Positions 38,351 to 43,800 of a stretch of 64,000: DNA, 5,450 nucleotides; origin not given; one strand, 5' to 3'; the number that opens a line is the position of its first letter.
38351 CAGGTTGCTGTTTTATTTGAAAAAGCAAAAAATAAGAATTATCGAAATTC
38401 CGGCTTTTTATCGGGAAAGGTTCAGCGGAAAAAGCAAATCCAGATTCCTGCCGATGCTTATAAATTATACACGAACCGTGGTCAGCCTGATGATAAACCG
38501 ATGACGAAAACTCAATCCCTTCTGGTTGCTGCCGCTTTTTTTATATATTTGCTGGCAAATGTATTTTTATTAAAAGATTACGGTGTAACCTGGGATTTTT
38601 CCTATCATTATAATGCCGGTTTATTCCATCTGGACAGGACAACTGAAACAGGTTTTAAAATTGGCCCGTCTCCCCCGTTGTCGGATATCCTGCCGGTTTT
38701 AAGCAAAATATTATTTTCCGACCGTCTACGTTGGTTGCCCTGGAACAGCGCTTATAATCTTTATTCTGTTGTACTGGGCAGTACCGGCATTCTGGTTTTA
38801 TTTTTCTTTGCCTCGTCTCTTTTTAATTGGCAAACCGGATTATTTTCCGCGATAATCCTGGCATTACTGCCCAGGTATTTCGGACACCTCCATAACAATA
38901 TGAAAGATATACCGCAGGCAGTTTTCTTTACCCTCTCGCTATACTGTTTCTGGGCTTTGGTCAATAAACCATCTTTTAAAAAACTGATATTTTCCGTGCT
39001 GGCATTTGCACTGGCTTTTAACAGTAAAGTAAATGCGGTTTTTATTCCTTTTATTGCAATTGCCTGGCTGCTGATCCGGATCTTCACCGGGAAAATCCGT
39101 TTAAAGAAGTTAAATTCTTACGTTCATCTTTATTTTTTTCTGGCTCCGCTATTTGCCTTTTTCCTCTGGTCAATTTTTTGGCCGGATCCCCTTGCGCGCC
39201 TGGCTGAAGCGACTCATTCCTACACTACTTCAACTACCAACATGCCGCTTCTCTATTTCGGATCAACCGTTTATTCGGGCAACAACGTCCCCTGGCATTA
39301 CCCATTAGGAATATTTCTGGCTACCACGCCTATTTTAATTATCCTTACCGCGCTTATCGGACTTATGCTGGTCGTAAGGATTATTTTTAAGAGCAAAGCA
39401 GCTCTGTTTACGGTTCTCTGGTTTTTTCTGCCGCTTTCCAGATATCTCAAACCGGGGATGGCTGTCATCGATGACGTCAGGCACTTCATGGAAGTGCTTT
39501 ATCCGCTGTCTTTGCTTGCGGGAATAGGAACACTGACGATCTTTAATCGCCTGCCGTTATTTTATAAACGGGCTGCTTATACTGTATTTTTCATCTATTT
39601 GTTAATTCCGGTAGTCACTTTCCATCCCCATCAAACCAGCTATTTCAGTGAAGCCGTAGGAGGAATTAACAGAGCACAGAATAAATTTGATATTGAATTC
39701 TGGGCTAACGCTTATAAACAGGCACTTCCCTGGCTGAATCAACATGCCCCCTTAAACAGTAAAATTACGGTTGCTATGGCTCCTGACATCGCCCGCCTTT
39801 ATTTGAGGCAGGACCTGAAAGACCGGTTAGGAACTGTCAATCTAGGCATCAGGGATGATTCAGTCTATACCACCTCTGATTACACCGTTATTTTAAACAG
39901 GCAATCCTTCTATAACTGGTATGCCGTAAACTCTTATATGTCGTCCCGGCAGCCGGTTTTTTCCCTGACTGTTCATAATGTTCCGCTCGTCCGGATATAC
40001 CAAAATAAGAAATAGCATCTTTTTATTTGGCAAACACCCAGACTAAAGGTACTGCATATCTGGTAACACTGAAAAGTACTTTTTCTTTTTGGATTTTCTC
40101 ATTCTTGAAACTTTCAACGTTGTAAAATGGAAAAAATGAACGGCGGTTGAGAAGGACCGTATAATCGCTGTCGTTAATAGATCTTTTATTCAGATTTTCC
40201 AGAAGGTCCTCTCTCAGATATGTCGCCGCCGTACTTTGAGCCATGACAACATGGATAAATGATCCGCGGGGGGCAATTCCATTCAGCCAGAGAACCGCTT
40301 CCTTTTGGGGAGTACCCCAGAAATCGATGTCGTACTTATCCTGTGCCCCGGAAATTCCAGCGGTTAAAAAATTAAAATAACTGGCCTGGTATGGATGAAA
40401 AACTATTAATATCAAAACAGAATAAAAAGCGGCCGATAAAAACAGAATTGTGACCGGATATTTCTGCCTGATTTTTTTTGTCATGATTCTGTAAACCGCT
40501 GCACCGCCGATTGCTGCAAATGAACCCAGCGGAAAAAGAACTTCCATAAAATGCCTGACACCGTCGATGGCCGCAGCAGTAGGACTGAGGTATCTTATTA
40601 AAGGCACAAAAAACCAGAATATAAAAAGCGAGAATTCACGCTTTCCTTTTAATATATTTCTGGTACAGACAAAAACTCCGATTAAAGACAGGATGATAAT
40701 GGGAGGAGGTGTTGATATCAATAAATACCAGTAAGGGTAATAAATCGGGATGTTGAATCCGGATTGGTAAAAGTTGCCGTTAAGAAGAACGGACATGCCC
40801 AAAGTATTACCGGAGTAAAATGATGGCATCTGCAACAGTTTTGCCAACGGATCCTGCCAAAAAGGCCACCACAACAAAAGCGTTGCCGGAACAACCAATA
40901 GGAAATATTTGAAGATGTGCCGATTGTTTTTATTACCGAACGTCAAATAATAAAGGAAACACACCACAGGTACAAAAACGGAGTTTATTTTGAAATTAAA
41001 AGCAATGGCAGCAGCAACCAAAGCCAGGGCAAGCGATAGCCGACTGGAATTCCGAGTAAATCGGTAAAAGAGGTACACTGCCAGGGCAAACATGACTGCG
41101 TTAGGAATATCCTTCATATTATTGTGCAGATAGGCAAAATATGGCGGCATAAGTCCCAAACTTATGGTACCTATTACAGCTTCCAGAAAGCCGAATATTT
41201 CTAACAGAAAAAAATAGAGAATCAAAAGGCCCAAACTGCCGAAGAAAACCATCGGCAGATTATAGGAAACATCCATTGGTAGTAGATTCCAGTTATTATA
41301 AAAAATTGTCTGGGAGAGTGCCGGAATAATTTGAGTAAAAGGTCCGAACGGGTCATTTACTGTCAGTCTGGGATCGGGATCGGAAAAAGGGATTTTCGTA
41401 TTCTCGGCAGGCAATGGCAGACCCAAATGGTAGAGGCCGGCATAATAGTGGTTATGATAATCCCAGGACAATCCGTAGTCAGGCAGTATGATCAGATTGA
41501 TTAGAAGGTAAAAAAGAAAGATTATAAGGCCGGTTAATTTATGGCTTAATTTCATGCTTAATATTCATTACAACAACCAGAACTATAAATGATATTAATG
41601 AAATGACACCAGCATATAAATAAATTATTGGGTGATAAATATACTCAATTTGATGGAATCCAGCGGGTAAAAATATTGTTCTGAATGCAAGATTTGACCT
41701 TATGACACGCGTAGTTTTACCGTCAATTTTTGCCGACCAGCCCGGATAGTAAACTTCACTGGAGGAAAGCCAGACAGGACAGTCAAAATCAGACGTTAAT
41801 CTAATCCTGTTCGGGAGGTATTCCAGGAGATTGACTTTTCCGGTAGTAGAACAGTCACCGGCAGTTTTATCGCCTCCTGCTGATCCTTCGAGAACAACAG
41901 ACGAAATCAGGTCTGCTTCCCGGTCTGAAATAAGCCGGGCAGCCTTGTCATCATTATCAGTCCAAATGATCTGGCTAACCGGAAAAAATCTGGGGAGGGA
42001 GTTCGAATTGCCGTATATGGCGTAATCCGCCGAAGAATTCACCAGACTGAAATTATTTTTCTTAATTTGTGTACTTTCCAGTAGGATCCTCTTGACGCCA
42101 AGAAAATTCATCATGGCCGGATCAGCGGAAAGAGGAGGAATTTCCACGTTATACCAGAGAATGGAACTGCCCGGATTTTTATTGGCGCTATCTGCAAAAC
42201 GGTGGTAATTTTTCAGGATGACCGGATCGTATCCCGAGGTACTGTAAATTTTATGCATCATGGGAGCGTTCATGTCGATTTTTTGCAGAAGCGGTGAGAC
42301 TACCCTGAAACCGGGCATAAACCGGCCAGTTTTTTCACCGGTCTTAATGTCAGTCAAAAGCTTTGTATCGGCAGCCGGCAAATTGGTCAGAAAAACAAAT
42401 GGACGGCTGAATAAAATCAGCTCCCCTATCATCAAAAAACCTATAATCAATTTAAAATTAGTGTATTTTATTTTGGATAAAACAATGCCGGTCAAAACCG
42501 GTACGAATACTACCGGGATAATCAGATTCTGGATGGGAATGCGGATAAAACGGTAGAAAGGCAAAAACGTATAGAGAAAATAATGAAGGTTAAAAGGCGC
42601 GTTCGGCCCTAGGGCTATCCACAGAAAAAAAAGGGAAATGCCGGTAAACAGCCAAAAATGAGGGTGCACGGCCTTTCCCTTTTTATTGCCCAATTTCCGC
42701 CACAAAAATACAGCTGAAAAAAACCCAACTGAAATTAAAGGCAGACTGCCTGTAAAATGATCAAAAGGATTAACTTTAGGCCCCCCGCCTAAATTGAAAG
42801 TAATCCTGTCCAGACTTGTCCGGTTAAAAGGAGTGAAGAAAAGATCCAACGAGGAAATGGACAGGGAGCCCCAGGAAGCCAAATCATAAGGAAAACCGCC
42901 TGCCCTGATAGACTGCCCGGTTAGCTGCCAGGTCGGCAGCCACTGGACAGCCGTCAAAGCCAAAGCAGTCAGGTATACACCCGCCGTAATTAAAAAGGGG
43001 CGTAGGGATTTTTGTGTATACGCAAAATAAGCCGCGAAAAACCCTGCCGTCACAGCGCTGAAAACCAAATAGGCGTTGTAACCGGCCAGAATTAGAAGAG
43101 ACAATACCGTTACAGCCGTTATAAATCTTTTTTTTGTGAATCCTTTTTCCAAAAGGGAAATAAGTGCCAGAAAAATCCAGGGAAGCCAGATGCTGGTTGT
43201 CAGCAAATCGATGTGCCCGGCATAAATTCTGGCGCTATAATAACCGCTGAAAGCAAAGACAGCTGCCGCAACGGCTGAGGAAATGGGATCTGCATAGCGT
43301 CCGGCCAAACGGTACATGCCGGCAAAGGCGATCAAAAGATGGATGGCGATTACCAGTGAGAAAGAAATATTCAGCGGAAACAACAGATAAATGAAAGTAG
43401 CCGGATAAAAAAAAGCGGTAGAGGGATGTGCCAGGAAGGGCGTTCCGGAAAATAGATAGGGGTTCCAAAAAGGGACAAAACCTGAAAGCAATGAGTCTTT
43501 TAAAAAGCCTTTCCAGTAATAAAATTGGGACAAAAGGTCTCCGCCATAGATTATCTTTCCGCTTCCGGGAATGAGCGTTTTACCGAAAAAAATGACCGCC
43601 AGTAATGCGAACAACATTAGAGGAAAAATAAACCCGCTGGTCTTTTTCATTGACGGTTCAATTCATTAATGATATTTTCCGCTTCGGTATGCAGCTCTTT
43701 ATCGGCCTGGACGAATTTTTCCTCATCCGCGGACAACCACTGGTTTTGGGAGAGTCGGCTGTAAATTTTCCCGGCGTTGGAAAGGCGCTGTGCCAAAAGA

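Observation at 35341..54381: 20-kb glycosylation supercluster with unusual density of GT-C-fold membrane glycosyltransferases fed by three polyprenyl-phosphate sugar synthases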

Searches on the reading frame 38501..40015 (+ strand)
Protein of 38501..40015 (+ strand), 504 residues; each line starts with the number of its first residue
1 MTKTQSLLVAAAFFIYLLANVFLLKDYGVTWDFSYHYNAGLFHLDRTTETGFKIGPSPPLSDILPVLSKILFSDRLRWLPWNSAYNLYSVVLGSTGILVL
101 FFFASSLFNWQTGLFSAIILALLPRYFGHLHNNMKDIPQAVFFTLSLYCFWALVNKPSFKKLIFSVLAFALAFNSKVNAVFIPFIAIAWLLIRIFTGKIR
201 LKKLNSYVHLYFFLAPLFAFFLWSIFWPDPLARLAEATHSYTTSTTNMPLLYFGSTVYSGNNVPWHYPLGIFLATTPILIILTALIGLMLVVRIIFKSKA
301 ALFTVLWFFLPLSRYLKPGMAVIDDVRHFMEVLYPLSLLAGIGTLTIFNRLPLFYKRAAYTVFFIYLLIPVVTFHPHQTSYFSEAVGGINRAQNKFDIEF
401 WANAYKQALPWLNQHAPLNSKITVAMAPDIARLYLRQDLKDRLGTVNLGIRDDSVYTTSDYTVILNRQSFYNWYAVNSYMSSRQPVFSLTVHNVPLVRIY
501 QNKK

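Call 3: search_protein_families(library=pfam, proteins=[window:38501-40015:+], max_evalue=0.01)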
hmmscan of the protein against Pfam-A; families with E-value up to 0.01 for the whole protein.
window:38501-40015:+ (504 aa): 1 family
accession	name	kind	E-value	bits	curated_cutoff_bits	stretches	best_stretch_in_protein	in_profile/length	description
PF13231.12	PMT_2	-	6.1e-14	53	26.1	1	85-223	24-160/160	Dolichyl-phosphate-mannose-protein mannosyltransferase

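Call 17: search_protein_families(library=ncbifam, proteins=[window:38501-40015:+], max_evalue=0.01)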
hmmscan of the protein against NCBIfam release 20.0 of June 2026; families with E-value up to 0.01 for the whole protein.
window:38501-40015:+ (504 aa): 1 family
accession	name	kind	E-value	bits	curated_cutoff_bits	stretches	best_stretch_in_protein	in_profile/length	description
TIGR04154.1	archaeo_STT3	subfamily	0.00018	20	450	1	85-127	98-140/831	oligosaccharyl transferase, archaeosortase A system-associated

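Call 62: search_solved_structures(query=window:38501-40015:+, max_evalue=1)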
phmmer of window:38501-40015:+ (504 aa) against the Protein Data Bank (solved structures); distinct sequences matched with E-value up to 1: 0.

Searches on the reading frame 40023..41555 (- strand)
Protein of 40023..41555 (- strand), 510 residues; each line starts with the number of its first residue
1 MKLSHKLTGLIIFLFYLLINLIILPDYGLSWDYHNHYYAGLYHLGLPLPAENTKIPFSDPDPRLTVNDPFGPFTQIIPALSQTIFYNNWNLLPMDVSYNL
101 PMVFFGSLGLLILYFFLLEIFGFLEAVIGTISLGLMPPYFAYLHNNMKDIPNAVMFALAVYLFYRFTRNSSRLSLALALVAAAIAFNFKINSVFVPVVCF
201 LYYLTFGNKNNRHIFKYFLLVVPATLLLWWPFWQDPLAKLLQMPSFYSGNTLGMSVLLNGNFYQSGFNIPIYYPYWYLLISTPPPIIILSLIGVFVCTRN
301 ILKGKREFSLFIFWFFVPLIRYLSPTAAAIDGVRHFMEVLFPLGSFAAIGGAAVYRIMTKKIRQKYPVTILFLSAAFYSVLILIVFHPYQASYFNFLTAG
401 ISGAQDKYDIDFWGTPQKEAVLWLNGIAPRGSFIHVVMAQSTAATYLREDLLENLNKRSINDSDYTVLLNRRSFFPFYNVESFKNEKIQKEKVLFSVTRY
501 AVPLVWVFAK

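Call 3: search_protein_families(library=pfam, proteins=[window:40023-41555:-], max_evalue=0.01)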
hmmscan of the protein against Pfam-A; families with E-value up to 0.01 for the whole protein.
window:40023-41555:- (510 aa): 1 family
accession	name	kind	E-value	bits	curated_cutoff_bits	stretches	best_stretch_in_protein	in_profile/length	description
PF13231.12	PMT_2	-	2.5e-10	41.2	26.1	1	96-229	22-159/160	Dolichyl-phosphate-mannose-protein mannosyltransferase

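Call 17: search_protein_families(library=ncbifam, proteins=[window:40023-41555:-], max_evalue=0.01)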
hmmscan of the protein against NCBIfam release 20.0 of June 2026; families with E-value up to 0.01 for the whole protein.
window:40023-41555:- (510 aa): 1 family
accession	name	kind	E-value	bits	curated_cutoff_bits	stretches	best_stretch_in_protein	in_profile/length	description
TIGR03663.1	TIGR03663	subfamily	0.00072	18.7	126.25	0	94-212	69-187/435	flippase activity-associated protein Agl23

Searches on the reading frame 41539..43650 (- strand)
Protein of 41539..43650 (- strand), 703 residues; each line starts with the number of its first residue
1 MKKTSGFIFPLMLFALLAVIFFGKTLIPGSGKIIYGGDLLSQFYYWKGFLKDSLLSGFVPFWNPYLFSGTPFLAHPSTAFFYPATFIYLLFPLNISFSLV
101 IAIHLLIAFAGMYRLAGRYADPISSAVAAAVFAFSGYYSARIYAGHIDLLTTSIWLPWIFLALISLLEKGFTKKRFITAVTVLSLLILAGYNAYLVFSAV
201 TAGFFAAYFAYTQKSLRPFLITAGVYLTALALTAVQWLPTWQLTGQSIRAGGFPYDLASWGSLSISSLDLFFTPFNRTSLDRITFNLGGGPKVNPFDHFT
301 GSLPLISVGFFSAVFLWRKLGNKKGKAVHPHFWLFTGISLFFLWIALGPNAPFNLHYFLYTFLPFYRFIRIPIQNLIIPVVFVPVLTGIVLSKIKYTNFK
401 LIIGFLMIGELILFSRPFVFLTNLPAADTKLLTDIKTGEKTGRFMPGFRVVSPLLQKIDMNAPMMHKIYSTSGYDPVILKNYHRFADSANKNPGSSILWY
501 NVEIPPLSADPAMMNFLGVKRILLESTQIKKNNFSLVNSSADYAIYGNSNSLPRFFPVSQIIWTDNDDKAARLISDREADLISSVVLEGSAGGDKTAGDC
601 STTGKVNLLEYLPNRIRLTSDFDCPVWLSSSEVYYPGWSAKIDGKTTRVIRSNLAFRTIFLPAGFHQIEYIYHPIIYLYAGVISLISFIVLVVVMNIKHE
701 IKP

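Call 3: search_protein_families(library=pfam, proteins=[window:41539-43650:-], max_evalue=0.01)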
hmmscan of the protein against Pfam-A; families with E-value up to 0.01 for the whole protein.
window:41539-43650:- (703 aa): 1 family
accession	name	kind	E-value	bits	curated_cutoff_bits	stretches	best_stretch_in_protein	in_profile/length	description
PF09586.16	YfhO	-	4.3e-13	49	28.5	2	633-683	784-834/835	Bacterial membrane protein YfhO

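Call 17: search_protein_families(library=ncbifam, proteins=[window:41539-43650:-], max_evalue=0.01)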
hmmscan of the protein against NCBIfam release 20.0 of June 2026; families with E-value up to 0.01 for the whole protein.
window:41539-43650:- (703 aa): 3 families
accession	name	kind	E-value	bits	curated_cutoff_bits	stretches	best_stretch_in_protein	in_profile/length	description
NF047590.1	GlcsyltransPgfM2Strep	equivalog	2e-06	26.3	1500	1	628-699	810-881/884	glycosyltransferase PgfM2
NF047589.1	GlcsyltransPgfM1Strep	equivalog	0.00063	17.9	1400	1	631-696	887-952/955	glycosyltransferase PgfM1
NF053599.1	transp_MmpA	equivalog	0.0041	15.8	210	1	98-224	70-186/543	MmpA family trehalose lipid delivery protein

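Call 63: search_solved_structures(query=window:41539-43650:-, max_evalue=1)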
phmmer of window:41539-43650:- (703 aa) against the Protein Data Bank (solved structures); distinct sequences matched with E-value up to 1: 0.
